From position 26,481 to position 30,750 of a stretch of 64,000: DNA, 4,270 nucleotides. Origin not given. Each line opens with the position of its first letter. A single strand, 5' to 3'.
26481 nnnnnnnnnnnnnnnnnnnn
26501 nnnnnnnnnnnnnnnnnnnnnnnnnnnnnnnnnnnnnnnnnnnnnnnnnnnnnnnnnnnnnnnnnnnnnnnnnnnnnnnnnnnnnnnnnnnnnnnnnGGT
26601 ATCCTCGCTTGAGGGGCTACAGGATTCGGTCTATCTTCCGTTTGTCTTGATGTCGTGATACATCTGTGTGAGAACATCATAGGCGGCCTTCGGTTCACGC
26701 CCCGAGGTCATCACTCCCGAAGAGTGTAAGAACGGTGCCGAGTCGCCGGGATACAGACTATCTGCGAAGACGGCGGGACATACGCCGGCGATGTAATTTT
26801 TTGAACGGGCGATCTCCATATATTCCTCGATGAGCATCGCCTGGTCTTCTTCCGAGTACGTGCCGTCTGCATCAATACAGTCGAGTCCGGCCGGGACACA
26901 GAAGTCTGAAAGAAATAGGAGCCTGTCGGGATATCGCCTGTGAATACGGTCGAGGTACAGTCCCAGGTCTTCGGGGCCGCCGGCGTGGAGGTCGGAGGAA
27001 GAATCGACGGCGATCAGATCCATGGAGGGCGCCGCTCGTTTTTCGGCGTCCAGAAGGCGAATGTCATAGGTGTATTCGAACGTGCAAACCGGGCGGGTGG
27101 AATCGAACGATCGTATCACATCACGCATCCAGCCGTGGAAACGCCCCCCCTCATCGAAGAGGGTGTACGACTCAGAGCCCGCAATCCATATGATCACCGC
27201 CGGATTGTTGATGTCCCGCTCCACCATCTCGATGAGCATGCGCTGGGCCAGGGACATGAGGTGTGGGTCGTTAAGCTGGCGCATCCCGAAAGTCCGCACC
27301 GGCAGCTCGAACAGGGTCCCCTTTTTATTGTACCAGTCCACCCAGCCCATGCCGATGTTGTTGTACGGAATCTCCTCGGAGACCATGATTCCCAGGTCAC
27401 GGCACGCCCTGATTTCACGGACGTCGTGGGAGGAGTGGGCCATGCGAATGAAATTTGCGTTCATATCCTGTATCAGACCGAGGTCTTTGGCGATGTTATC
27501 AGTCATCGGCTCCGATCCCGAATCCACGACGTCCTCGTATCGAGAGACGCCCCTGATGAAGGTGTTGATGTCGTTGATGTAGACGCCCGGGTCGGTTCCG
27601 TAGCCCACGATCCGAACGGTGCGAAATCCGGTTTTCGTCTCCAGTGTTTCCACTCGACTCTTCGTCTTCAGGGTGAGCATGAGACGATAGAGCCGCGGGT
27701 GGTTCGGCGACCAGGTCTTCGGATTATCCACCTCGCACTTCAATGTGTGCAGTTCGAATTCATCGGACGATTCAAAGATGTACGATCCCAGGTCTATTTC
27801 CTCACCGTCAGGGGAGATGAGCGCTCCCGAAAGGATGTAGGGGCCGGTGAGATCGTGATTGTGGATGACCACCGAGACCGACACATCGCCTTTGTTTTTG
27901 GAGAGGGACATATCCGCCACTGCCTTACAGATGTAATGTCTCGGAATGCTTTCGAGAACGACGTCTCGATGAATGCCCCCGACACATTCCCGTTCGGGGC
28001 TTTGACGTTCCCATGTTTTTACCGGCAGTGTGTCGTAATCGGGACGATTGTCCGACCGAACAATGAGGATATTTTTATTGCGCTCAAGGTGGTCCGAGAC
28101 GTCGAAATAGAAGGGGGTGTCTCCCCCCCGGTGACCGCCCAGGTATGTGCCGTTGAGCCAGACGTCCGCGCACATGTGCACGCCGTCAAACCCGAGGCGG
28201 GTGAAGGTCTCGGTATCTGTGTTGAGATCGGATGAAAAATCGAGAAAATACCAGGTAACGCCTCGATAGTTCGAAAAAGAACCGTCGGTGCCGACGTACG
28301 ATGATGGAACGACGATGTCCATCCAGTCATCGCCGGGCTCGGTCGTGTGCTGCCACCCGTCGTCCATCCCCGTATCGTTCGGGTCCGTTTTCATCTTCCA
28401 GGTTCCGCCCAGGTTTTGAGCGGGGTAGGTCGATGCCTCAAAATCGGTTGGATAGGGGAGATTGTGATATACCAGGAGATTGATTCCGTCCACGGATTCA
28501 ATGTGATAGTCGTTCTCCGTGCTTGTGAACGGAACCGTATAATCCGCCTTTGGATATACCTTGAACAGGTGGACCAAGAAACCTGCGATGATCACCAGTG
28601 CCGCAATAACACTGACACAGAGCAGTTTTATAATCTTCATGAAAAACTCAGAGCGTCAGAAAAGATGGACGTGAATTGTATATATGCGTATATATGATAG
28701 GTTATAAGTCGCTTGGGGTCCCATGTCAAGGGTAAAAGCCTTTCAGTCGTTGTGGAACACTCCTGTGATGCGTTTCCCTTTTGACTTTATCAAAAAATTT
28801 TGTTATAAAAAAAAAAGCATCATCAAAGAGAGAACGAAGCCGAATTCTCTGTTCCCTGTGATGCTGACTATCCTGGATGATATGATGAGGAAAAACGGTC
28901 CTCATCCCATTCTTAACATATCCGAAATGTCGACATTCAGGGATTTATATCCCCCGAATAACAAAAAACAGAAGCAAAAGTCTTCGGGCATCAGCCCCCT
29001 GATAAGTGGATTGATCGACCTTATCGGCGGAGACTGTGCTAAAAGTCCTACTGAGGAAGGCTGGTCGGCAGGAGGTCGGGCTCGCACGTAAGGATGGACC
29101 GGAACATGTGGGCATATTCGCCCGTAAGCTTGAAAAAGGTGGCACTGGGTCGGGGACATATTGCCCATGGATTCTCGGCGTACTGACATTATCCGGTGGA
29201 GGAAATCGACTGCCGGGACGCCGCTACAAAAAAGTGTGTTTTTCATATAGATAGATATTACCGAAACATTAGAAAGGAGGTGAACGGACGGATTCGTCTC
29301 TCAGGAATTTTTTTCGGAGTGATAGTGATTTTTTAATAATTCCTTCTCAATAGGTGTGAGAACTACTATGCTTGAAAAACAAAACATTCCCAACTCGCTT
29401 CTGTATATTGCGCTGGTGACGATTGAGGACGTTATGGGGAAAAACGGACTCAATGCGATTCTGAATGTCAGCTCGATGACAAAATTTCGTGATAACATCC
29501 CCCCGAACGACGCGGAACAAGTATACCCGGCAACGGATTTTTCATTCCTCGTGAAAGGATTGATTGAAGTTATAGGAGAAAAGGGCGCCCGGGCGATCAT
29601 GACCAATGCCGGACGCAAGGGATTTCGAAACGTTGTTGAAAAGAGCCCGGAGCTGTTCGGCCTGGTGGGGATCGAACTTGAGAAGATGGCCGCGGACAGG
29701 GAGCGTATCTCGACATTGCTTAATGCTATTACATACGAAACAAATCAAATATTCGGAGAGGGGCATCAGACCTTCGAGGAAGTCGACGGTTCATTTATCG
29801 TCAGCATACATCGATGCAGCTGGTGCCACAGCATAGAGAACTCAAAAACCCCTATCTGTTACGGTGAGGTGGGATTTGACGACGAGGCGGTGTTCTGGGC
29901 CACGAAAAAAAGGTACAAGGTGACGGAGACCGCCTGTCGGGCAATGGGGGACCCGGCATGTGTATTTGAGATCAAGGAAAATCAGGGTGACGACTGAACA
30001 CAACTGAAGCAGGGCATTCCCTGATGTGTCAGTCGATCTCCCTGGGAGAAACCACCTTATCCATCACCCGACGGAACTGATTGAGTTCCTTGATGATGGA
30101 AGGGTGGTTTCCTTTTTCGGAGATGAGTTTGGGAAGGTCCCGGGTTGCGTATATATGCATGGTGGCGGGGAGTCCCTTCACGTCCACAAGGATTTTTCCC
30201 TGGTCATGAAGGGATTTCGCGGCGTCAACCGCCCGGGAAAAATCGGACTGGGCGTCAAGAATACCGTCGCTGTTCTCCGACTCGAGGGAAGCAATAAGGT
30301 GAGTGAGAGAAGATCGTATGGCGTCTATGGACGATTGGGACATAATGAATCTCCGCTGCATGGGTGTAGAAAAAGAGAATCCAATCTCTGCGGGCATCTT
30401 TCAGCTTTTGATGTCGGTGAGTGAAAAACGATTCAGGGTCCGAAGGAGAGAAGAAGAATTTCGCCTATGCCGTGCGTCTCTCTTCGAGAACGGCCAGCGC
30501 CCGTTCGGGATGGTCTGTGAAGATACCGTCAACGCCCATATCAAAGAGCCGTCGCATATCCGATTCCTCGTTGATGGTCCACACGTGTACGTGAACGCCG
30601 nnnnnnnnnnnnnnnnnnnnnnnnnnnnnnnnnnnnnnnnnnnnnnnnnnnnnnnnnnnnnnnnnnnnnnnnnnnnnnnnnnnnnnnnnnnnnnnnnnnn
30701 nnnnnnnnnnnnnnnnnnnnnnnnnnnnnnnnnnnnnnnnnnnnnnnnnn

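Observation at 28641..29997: Duplicated V4R-domain (hydrocarbon/small-molecule-binding) genes divergent from the GH2 pair; the proximal copy is frameshifted and has lost its Cys motif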

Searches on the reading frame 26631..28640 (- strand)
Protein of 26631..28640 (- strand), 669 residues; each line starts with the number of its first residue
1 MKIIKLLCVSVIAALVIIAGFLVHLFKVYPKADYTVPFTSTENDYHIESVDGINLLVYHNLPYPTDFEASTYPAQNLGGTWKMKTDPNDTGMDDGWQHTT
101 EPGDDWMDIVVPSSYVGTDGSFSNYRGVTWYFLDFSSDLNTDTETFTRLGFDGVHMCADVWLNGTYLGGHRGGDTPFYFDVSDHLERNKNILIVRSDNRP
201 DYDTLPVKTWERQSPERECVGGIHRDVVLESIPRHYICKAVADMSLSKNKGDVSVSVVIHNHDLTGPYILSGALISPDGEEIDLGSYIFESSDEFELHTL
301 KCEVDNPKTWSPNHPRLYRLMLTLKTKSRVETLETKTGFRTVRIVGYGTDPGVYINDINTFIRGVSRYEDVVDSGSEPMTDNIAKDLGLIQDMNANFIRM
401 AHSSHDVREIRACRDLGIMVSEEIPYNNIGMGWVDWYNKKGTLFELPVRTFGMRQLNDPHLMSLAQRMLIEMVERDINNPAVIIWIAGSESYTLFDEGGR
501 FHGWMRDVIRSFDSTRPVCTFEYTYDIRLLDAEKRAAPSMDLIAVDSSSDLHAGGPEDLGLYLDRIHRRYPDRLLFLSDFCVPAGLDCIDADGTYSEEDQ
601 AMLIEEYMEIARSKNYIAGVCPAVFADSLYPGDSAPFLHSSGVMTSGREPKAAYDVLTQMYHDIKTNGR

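Call 17: search_protein_families(library=pfam, proteins=[window:26631-28640:-], max_evalue=0.001)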
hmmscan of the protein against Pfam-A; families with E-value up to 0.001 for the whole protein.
window:26631-28640:- (669 aa): 4 families
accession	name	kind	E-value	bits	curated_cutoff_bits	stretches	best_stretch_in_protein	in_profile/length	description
PF02836.23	Glyco_hydro_2_C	-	2.4e-21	76.6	21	1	352-665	7-301/302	Glycosyl hydrolases family 2, TIM barrel domain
PF02837.24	Glyco_hydro_2_N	-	1.4e-14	54.9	28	1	76-233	3-169/169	Glycosyl hydrolases family 2, sugar binding domain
PF00703.27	Glyco_hydro_2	-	4e-11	44.1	23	1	243-340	9-109/109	Glycosyl hydrolases family 2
PF22666.2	Glyco_hydro_2_N2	-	1.2e-05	25.9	27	1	130-203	51-124/167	Glycosyl hydrolase 2 galactose-binding domain-like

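Call 60: search_protein_families(library=ncbifam, proteins=[window:26631-28640:-], max_evalue=0.01)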
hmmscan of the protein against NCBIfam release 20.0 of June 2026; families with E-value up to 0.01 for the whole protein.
window:26631-28640:- (669 aa): 11 families
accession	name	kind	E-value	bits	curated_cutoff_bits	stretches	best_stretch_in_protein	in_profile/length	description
NF052611.1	beta_gal_Bga2A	equivalog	2.7e-41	141.5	999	1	124-518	110-480/1007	beta-galactosidase, LacZ type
NF007538.0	PRK10150.1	equivalog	1.3e-40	139.3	544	1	68-524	6-454/607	beta-glucuronidase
NF041462.1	GalA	equivalog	4.3e-35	121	900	2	125-423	80-369/763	beta-galactosidase GalA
NF007074.0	PRK09525.1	subfamily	1.8e-33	115.4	1221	1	129-518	122-485/1027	beta-galactosidase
NF050095.1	BetGlucuronLacZ4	equivalog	5.5e-33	114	950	1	123-584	56-494/666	beta-glucuronidase LacZ4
NF049891.1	Bet1-4galacdseBT4156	equivalog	3.3e-30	104.7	1700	1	144-491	93-408/946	exo-beta-1,4-galactosidase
NF007666.0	PRK10340.1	equivalog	7.4e-30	103.5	1284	1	104-518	92-472/1030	beta-galactosidase subunit alpha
NF041463.1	GalB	equivalog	6e-29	100.4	900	1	116-520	124-510/869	beta-galactosidase GalB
NF041100.1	betagal_LacZ_Ttogales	equivalog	1.7e-24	85.6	2000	1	142-518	124-465/1090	beta-galactosidase LacZ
NF049877.1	GlucurArabfur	equivalog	1.3e-18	66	1800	1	97-419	388-724/1400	beta-d-glucuronidase/beta-L-arabinofuranosidase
NF049890.1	Bet1-4galacdseBT4151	equivalog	3.9e-12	44.9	1500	1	124-399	104-379/952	exo-beta-1,4-galactosidase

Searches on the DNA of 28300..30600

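Call 27: search_rna_families(source=window, start=28300, end=30600, threshold=evalue, max_evalue=1)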
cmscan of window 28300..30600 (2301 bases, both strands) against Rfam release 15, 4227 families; matches with E-value up to 1: 0.
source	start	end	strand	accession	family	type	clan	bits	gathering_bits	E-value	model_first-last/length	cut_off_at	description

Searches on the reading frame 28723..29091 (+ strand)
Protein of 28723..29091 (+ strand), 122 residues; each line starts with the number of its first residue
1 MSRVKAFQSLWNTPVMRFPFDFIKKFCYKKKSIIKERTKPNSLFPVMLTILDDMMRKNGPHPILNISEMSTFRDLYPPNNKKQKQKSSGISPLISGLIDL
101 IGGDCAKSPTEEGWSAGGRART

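Call 4: search_protein_families(library=pfam, proteins=[window:28723-29091:+], max_evalue=1)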
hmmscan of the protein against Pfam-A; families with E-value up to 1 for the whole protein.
window:28723-29091:+ (122 aa): 0 families
